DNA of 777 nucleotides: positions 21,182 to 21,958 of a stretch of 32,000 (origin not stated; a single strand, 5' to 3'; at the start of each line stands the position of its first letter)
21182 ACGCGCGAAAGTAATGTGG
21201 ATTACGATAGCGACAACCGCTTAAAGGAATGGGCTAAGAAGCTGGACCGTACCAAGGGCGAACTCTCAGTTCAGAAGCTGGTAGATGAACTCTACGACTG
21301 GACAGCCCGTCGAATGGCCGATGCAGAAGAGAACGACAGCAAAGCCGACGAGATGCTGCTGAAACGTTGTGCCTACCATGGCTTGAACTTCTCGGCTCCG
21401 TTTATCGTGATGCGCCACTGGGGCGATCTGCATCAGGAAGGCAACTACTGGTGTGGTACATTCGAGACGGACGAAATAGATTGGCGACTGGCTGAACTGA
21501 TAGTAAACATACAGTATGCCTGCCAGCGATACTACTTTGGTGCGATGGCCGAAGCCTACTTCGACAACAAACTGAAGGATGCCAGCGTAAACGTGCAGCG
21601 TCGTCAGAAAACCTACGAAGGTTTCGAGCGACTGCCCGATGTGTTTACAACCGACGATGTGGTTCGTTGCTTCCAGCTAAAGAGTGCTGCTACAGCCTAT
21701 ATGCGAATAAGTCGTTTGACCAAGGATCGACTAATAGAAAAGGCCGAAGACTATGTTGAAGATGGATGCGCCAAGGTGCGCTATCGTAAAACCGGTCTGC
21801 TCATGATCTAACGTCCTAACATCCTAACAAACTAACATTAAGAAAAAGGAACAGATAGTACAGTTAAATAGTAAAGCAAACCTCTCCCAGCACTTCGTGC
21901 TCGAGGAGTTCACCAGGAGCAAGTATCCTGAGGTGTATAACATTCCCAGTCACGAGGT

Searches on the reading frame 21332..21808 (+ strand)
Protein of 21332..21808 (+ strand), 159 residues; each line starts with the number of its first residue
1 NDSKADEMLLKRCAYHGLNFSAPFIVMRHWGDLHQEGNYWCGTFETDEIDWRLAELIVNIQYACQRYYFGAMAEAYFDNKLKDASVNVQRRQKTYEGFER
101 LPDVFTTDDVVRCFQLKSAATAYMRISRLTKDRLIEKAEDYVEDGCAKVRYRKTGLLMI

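Call 62: find_homologous_proteins(query=window:21332-21808:+, max_evalue=0.001)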
Query window:21332-21808:+ (159 aa): 401 proteins with E <= 0.001 among 411 candidates; the best 120 are listed.
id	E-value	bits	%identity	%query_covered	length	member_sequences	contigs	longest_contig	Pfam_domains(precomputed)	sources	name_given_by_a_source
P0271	1.2e-86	307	82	99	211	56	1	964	-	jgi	-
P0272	3.9e-83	295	79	100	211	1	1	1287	-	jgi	jgi:hypothetical protein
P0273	4.1e-83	295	79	99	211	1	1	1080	-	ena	-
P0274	5.2e-83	295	78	100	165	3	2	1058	-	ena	-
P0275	3.5e-81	289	94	84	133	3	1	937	-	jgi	jgi:hypothetical protein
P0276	7.8e-81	288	79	99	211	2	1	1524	-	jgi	jgi:hypothetical protein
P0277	3.8e-80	286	76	100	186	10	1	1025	-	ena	-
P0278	3.8e-80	286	78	100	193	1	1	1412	-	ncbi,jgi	jgi:hypothetical protein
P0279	6.9e-80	285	78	100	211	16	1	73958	-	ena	-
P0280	3.7e-79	282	74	100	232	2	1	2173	-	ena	-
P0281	7.5e-78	278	77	100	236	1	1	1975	-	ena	-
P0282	9.0e-78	278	74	100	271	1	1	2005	-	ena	-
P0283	1.5e-77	277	75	100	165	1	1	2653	-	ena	-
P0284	2.4e-77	277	78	97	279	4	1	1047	-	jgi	jgi:hypothetical protein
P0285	3.2e-77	276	72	99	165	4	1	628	-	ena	-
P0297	3.8e-75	269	72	99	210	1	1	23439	-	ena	-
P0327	2.3e-72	260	73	96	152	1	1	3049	-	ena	-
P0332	3.1e-72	260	70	100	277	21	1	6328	-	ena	-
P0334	4.1e-72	260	71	100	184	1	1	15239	-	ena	-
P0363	8.1e-71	255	72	100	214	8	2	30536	-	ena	-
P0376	5.7e-70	253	72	96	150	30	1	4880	-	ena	-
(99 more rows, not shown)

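Call 64: find_encoding_contigs(protein=P0279, flank=7000, max_places=2)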
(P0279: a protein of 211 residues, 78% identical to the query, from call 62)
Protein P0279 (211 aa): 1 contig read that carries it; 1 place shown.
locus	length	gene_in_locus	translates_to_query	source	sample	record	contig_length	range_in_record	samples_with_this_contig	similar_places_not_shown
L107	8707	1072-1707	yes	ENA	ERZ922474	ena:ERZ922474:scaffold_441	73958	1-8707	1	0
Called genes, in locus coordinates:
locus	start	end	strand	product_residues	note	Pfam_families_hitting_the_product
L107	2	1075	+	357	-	?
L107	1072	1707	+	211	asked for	-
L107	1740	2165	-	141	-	PF01475:FUR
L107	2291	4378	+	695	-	-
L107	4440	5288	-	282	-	PF11306:DUF3108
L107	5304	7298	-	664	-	PF13205:Big_5, PF09912:DUF2141 (faint), PF13620:CarboxypepD_reg (faint), PF17210:SdrD_B (faint)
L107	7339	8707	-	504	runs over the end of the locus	PF03321:GH3, PF23571:GH3_M, PF23572:GH3_C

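Call 65: find_encoding_contigs(protein=P0297, flank=7000, max_places=2)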
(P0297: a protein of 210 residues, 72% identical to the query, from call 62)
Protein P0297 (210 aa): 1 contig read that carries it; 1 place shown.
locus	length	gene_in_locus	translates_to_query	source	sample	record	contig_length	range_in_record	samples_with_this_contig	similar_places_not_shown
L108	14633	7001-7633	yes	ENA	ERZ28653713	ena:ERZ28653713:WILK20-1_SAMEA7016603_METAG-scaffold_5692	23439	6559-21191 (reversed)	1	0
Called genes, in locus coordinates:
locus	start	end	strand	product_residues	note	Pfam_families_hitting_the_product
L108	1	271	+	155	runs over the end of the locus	-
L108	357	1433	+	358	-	-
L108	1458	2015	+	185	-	-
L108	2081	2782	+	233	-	-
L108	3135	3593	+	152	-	-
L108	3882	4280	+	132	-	-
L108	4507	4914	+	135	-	-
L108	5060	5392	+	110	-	-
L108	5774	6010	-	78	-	-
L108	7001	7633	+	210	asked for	-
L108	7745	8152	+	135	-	-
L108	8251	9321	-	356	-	PF20511:PMI_typeI_cat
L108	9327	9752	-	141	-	PF01230:HIT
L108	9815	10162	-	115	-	PF00376:MerR, PF13411:MerR_1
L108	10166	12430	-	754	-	PF00999:Na_H_Exchanger, PF02080:TrkA_C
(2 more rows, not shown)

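Call 66: find_encoding_contigs(protein=P0363, flank=7000, max_places=2)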
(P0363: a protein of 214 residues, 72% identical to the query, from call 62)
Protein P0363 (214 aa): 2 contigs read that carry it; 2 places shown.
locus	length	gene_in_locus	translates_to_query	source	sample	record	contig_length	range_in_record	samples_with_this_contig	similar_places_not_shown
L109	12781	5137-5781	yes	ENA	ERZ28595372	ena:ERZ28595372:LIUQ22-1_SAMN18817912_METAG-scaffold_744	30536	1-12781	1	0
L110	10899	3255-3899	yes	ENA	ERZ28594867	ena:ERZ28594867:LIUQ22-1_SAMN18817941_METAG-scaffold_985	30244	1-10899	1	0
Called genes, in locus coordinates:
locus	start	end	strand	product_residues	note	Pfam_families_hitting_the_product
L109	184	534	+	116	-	PF17761:DUF1016_N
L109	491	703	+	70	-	PF06250:YhcG_C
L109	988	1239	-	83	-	-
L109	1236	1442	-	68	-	PF14056:DUF4250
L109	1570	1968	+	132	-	PF03479:PCC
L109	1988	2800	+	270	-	PF08659:KR (weak), PF13561:adh_short_C2, PF00106:adh_short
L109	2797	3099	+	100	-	-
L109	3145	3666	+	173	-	PF09424:YqeY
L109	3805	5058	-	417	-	PF13173:AAA_14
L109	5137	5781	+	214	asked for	-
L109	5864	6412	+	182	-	PF08291:Peptidase_M15_3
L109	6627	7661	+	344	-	PF01156:IU_nuc_hydro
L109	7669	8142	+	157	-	PF03449:GreA_GreB_N, PF01272:GreA_GreB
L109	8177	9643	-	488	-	PF00149:Metallophos, PF12850:Metallophos_2 (faint)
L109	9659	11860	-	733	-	PF12437:GSIII_N, PF00120:Gln-synt_C, PF18318:Gln-synt_C-ter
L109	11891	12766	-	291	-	PF00795:CN_hydrolase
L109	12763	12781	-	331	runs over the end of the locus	PF04371:PAD_porph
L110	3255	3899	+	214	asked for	-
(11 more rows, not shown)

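Call 68: find_encoding_contigs(protein=P0332, flank=6000, max_places=1)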
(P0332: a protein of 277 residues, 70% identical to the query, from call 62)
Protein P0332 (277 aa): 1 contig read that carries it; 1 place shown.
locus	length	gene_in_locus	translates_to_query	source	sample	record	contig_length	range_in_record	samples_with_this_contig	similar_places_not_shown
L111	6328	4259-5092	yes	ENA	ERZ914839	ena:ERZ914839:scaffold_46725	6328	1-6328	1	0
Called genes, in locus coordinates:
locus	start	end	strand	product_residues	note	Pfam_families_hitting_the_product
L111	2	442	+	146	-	?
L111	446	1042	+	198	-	-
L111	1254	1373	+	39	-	-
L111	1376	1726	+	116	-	-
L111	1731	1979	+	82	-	-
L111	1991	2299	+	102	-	-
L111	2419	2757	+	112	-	-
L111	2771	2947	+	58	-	-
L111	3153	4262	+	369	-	-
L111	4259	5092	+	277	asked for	-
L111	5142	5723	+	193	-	PF08291:Peptidase_M15_3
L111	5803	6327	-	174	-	?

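Call 69: find_encoding_contigs(protein=P0376, flank=6000, max_places=1)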
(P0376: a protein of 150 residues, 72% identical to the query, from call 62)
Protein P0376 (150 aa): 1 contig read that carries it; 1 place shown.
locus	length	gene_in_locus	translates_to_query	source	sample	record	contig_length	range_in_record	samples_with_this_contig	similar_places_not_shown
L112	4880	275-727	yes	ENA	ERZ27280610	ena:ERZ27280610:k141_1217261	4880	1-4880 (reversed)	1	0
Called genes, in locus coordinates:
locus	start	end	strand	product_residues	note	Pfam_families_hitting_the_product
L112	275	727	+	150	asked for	-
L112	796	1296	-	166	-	PF13432:TPR_16 (faint), PF14559:TPR_19 (faint), PF08238:Sel1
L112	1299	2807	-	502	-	PF01663:Phosphodiest, PF01676:Metalloenzyme (faint)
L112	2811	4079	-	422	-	PF00328:His_Phos_2 (weak)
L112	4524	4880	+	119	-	?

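Call 70: find_encoding_contigs(protein=P0334, flank=6000, max_places=1)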
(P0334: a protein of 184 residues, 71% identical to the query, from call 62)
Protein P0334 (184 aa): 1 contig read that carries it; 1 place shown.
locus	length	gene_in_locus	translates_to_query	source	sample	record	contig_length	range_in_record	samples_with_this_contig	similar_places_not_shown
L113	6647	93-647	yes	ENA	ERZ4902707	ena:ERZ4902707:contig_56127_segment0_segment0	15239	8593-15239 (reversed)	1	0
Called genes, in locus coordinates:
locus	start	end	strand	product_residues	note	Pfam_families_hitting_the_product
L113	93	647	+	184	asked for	-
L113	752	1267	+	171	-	-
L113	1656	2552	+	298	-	PF03629:SASA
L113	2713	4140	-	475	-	PF02321:OEP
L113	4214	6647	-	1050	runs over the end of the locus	PF00873:ACR_tran, PF03176:MMPL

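Call 71: find_encoding_contigs(protein=P0327, flank=6000, max_places=1)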
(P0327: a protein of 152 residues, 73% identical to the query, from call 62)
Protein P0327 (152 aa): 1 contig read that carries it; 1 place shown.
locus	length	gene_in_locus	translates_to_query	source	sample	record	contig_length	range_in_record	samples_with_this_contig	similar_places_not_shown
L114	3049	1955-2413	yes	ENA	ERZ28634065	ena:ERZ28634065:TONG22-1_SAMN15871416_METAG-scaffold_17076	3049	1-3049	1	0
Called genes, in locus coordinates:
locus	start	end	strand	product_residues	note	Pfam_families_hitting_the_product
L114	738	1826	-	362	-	-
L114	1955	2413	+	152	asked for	-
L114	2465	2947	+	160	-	PF08291:Peptidase_M15_3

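Call 79: predict_structure(alignment_id=A2)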
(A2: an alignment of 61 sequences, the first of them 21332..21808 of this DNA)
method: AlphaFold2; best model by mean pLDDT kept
length: 159 residues; sequences in the alignment: 61
mean_pLDDT: 83.9   pTM: 0.45
mean pLDDT of the five models: 83.9, 83.4, 81.5, 74.9, 74.5
residues with pLDDT >= 90: 87; 70-90: 42; 50-70: 28; < 50: 2
segments of 3 or more residues with pLDDT < 50: none
pLDDT, mean of each block of 10 residues (from residue 1): 65 83 93 95 95 90 74 56 55 83 95 92 94 95 91 85
secondary structure, 60 per line:
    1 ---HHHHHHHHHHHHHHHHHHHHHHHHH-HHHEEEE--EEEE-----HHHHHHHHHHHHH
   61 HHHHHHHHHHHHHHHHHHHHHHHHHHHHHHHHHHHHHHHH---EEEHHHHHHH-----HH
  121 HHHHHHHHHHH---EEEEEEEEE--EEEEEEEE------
elements in order: H4-28 E33-36 E39-42 H48-100 E104-106 H107-113 H119-131 E135-143 E146-153

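Call 82: fold_search(model_id=the predicted structure, library=pdb)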
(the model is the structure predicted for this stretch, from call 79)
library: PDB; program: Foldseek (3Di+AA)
matches with E <= 10: 696; with E <= 0.001: 0
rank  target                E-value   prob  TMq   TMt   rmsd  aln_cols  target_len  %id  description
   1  2l01_MODEL_1_A        1.4e-02  1.00  0.31  0.58   4.4        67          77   10  Solution NMR Structure of protein BVU3908 from Bacteroides vulgatus, Northeast Structural Genomics Consortium  (released 2010-08-25)
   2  5hs7_B                1.5e-02  1.00  0.33  0.49   5.6        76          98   16  Reduced form of the transcriptional regulator YodB from B. subtilis (released 2016-08-17)
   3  4ld5_E                1.8e-02  0.98  0.28  0.32   8.6        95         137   20  Crystal structure of MepR Q18P mutant from multidrug resistant S. aureus clinical isolate (released 2013-09-11)
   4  5zi8_B                2.2e-02  1.00  0.32  0.46   5.4        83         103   22  Crystal structure of the PadR-family transcriptional regulator Rv3488 of Mycobacterium tuberculosis H37Rv in complex w (released 2018-10-17)
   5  4g6q_A                2.4e-02  1.00  0.28  0.25   2.1        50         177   16  The crystal structure of a functionally unknown protein Kfla_6221 from Kribbella flavida DSM 17836 (released 2012-09-19)
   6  4ejo_A                2.5e-02  1.00  0.36  0.49   4.4        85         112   16  Crystal structure of padr family transcriptional regulator from Eggerthella lenta DSM 2243 (released 2012-04-25)
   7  2mlg_MODEL_1_A        2.7e-02  1.00  0.28  0.52   2.8        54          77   13  Stf76 from the Sulfolobus islandicus plasmid-virus pSSVx (released 2014-03-12)
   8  5zhc_A                2.9e-02  1.00  0.34  0.49   3.9        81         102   20  Crystal structure of the PadR-family transcriptional regulator Rv3488 of Mycobacterium tuberculosis H37Rv (released 2018-10-17)
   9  5f7q_E                3.1e-02  1.00  0.33  0.14   3.0        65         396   12  ROK repressor Lmo0178 from Listeria monocytogenes bound to operator (released 2016-09-07)
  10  4ld5_A                3.5e-02  0.96  0.28  0.32  10.7        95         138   20  Crystal structure of MepR Q18P mutant from multidrug resistant S. aureus clinical isolate (released 2013-09-11)
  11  7ewf_A                4.2e-02  0.60  0.29  0.19  17.9       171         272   12  Selenomethionine-substituted structure of S. cerevisiae Csn12 in complex with Thp3 and Sem1 (released 2022-09-07)
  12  5bs6_A                4.8e-02  0.80  0.30  0.22  21.3       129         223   15  Apo structure of transcriptional factor AraR from Bacteroides thetaiotaomicron VPI (released 2015-06-17)
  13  3r0a_A                5.1e-02  1.00  0.31  0.40   3.0        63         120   13  Possible transcriptional regulator from Methanosarcina mazei Go1 (gi 21227196) (released 2011-03-23)
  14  4g6q_B                5.4e-02  1.00  0.29  0.28   3.6        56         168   14  The crystal structure of a functionally unknown protein Kfla_6221 from Kribbella flavida DSM 17836 (released 2012-09-19)
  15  5hs8                  5.4e-02  0.99  0.26  0.39   2.8        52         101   17  Crystal structure of the diamide-treated YodB from B. subtilis (released 2016-08-17)
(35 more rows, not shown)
